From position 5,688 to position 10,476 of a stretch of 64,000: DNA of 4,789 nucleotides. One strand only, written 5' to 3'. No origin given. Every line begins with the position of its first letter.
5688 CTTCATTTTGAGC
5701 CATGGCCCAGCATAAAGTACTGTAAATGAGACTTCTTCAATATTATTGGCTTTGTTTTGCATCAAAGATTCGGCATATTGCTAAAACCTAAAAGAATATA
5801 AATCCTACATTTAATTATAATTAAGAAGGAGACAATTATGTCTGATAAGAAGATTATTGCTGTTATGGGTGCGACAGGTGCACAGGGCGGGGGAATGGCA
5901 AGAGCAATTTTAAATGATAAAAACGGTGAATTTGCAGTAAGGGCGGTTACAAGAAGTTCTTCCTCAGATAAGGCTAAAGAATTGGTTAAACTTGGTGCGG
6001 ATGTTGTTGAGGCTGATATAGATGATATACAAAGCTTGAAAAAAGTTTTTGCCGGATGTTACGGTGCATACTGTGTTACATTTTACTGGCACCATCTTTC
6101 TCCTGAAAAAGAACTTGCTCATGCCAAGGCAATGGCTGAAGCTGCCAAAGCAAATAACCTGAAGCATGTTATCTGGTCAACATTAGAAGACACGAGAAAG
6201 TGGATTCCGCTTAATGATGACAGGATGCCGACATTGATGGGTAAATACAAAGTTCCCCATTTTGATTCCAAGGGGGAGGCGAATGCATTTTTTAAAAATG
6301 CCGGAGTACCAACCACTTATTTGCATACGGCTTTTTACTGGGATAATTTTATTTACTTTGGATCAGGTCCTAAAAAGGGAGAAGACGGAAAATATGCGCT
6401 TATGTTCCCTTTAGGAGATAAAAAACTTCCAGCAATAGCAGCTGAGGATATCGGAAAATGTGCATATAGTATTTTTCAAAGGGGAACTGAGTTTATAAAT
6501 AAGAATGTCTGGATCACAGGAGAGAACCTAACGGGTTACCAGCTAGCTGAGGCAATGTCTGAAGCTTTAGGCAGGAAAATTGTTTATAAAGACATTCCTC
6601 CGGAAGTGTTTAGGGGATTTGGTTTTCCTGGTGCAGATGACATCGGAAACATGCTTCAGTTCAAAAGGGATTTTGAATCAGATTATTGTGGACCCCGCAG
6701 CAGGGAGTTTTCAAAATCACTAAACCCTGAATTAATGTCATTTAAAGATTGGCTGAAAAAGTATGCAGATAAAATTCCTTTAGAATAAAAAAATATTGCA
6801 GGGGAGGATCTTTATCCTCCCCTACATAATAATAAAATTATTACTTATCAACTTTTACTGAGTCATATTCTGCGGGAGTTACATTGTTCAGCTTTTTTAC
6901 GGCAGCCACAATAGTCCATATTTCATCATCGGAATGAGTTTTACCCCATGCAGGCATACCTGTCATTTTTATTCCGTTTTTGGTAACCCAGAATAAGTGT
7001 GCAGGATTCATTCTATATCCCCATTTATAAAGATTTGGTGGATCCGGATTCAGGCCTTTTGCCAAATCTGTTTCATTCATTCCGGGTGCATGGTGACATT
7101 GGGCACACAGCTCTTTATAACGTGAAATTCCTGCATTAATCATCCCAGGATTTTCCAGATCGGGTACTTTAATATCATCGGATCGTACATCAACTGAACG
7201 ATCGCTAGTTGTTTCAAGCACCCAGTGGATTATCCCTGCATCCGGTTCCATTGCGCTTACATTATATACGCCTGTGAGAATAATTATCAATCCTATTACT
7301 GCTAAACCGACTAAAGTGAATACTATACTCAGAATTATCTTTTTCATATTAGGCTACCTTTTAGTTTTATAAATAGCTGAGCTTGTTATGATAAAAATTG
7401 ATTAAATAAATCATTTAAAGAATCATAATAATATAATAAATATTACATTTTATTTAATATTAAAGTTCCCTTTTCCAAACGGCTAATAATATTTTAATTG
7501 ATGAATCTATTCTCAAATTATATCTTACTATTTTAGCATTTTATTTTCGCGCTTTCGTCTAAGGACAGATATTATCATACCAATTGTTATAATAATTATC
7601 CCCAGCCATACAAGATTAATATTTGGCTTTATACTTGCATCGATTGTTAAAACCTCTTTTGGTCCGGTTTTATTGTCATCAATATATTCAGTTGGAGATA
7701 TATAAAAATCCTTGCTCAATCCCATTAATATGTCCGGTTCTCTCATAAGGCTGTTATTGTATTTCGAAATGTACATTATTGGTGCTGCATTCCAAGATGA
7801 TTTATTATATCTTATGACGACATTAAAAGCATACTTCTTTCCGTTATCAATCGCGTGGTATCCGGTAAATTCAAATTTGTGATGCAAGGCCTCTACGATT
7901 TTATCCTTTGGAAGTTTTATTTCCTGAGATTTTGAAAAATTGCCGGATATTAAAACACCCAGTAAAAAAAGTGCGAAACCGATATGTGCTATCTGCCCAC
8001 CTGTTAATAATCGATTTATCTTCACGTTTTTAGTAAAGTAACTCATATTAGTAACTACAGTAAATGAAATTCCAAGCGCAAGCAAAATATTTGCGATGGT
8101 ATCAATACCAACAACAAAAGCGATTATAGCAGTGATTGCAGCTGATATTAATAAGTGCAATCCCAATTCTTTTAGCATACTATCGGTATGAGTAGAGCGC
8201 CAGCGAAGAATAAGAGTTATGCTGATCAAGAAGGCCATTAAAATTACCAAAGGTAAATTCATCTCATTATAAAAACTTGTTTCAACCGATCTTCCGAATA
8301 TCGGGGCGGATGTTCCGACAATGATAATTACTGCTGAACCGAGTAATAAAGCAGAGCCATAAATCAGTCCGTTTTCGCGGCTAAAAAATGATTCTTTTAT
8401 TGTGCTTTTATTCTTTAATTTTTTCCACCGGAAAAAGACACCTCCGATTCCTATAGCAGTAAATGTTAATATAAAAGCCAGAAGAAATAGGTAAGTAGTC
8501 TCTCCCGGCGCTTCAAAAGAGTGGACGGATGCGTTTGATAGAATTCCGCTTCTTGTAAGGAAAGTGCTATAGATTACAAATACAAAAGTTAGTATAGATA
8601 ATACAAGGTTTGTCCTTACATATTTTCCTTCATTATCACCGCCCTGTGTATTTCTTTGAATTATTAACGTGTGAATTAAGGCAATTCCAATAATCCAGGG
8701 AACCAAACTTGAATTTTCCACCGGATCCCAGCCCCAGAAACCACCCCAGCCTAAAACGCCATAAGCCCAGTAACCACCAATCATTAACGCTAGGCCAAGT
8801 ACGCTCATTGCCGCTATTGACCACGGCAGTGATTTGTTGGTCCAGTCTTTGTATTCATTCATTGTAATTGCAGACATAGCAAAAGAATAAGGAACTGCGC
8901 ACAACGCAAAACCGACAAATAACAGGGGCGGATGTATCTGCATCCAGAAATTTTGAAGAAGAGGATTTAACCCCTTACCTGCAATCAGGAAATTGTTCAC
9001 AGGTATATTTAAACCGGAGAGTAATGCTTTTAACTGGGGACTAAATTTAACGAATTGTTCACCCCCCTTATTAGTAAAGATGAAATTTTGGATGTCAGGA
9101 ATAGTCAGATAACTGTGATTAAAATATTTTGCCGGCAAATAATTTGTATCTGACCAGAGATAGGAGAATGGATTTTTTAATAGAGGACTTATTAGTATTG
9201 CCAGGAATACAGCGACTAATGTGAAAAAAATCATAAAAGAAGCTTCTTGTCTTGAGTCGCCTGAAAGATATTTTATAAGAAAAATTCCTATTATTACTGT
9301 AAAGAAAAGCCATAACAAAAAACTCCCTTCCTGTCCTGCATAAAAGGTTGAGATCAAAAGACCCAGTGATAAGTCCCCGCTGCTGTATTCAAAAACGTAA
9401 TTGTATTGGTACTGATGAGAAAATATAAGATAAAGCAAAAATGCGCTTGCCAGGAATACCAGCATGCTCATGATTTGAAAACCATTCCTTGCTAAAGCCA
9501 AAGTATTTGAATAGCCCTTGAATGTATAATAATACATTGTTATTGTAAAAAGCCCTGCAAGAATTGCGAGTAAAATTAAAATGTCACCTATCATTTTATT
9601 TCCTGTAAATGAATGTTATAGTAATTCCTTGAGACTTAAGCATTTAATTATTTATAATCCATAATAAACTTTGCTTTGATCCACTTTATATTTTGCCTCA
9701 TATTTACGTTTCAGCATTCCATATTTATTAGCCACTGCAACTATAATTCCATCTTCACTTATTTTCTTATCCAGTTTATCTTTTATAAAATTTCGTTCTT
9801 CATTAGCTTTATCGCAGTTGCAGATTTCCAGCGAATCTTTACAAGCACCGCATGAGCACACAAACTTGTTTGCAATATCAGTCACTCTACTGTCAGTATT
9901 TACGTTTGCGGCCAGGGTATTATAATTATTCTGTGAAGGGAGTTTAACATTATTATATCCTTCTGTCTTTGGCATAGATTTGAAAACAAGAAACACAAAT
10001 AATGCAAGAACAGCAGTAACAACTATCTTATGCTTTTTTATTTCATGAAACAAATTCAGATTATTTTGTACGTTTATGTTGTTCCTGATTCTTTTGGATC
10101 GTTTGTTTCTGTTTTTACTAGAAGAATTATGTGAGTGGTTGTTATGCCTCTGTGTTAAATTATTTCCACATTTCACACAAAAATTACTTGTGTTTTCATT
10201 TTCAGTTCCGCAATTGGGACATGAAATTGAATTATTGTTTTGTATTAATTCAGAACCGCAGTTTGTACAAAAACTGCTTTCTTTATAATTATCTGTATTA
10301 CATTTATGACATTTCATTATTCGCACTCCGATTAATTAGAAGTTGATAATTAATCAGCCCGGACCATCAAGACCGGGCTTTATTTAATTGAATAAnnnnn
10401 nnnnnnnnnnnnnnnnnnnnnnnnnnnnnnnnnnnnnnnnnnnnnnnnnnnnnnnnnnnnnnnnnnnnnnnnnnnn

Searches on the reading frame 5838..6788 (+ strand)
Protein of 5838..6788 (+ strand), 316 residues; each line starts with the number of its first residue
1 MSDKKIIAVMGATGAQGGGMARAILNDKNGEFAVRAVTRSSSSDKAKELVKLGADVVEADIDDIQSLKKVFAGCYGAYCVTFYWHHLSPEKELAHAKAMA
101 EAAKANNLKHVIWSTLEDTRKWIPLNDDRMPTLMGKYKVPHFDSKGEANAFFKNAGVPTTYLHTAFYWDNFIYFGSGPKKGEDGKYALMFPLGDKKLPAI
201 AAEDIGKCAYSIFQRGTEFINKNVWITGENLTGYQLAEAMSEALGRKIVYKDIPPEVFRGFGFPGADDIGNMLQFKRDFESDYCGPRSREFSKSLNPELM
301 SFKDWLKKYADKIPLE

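Call 46: search_protein_families(library=pfam, proteins=[window:5838-6788:+], max_evalue=0.001)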
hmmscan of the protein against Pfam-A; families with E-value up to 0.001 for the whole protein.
window:5838-6788:+ (316 aa): 3 families
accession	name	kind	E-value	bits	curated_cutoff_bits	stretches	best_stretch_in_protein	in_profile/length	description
PF05368.20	NmrA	-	9.2e-49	167.1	27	1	4-291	2-283/298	NmrA-like family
PF13460.12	NAD_binding_10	-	7.2e-13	49.2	27.2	1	11-166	1-145/184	NAD(P)H-binding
PF01370.27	Epimerase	-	9e-05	22.4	20.9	0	7-72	1-61/240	NAD dependent epimerase/dehydratase family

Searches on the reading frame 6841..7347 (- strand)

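Call 5: search_protein_families(library=pfam, proteins=[window:6841-7347:-], max_evalue=0.01)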
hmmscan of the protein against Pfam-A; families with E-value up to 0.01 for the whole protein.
window:6841-7347:- (168 aa): 2 families
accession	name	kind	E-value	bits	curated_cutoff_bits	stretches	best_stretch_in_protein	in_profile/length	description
PF13442.11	Cytochrome_CBB3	-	9.1e-14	52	27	1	71-148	4-66/68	Cytochrome C oxidase, cbb3-type, subunit III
PF00034.26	Cytochrom_C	-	0.0022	19.7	21.3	1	77-151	8-87/90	Cytochrome c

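Call 6: search_protein_families(library=ncbifam, proteins=[window:6841-7347:-], max_evalue=0.01)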
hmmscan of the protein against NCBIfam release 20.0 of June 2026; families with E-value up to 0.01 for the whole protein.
window:6841-7347:- (168 aa): 3 families
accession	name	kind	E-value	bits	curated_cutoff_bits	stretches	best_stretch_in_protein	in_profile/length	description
NF011054.0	PRK14486.1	equivalog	3.2e-08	33.4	447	1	51-153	197-290/294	putative bifunctional cbb3-type cytochrome c oxidase subunit II/cytochrome c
TIGR00782.1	ccoP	equivalog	0.00049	19.5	179.95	1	66-154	199-282/285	cytochrome-c oxidase, cbb3-type subunit III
NF045930.1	Cytc6PetJCyano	equivalog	0.009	15.9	135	0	72-150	30-102/110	cytochrome c6 PetJ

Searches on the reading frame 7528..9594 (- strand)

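Call 5: search_protein_families(library=pfam, proteins=[window:7528-9594:-], max_evalue=0.01)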
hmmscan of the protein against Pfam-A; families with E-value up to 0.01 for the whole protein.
window:7528-9594:- (688 aa): 2 families
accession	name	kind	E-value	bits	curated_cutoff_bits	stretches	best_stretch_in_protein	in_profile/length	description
PF16327.10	CcmF_C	-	5.3e-31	108.5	28.7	1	379-678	6-321/323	Cytochrome c-type biogenesis protein CcmF C-terminal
PF01578.25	Cytochrom_C_asm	-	2e-22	80.3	29.9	1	89-349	5-206/212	Cytochrome C assembly protein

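Call 6: search_protein_families(library=ncbifam, proteins=[window:7528-9594:-], max_evalue=0.01)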
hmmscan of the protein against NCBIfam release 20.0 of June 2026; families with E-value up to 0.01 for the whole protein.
window:7528-9594:- (688 aa): 4 families
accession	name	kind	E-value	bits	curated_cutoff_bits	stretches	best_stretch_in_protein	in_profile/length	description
TIGR00353.1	nrfE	subfamily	1.6e-72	245.2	569.05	1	202-682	101-577/578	heme lyase CcmF/NrfE family subunit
TIGR03145.1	cyt_nit_nrfE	subfamily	4.2e-70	237.2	927.3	2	205-678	156-631/631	heme lyase NrfEFG subunit NrfE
NF007691.0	PRK10369.1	subfamily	6.4e-53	180.4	394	2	204-684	157-572/573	heme lyase NrfEFG subunit NrfE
TIGR03144.1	cytochr_II_ccsB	equivalog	1.3e-06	28.3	187.6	1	262-314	167-217/252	c-type cytochrome biogenesis protein CcsB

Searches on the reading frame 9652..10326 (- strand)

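Call 5: search_protein_families(library=pfam, proteins=[window:9652-10326:-], max_evalue=0.01)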
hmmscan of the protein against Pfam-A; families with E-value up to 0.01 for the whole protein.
window:9652-10326:- (224 aa): 9 families
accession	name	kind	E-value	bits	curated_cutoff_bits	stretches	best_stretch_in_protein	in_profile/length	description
PF13240.11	Zn_Ribbon_1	-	3e-10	40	25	2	36-57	2-23/23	zinc-ribbon domain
PF12773.13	DZR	-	3.3e-09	37.2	27.3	1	6-54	1-45/45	Double zinc ribbon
PF24463.1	DUF7577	-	3.6e-06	26.9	28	1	34-57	3-26/27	Domain of unknown function (DUF7577)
PF13248.11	Zn_ribbon_3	-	0.00018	21.3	27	1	34-57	3-26/26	zinc-ribbon domain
PF24460.1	DUF7575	-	0.00057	19.6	28.5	1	33-57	3-27/28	Domain of unknown function (DUF7575)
PF18551.6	TackOD1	-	0.003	17.6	32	1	2-55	73-132/188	Thaumarchaeal output domain 1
PF07191.17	Zn_ribbon_6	-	0.0054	17.2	25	1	20-58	3-40/67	Double zinc ribbon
PF18912.6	DZR_2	-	0.0073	16.6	27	1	5-53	9-55/56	Double zinc ribbon domain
PF00641.23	Zn_ribbon_RanBP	-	0.0086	15.8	27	0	5-25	6-26/30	Zn-finger in Ran binding protein and others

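Call 6: search_protein_families(library=ncbifam, proteins=[window:9652-10326:-], max_evalue=0.01)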
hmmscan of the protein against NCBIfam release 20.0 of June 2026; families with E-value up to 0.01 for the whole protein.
window:9652-10326:- (224 aa): 6 families
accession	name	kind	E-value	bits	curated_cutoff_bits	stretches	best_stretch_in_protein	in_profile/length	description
NF049953.1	ribbon_DG_selen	exception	0.00021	21.3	130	1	35-83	7-56/172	zinc ribbon-containing (seleno)protein DG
NF034126.3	PRK09521.1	equivalog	0.00043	20.1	90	1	18-43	145-170/180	exosome complex RNA-binding protein Csl4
NF053815.1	teico_TcaA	equivalog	0.001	18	550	1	35-85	3-54/463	membrane-associated protein TcaA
NF001646.0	PRK00420.1-3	equivalog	0.0017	18.6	117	1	17-109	20-109/117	hypothetical protein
NF011149.0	PRK14559.1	equivalog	0.0072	15.1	374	0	4-110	2-86/642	serine/threonine phosphatase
NF047723.1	TransFacS4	equivalog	0.0094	16.4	120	1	19-46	3-30/90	transcription factor S4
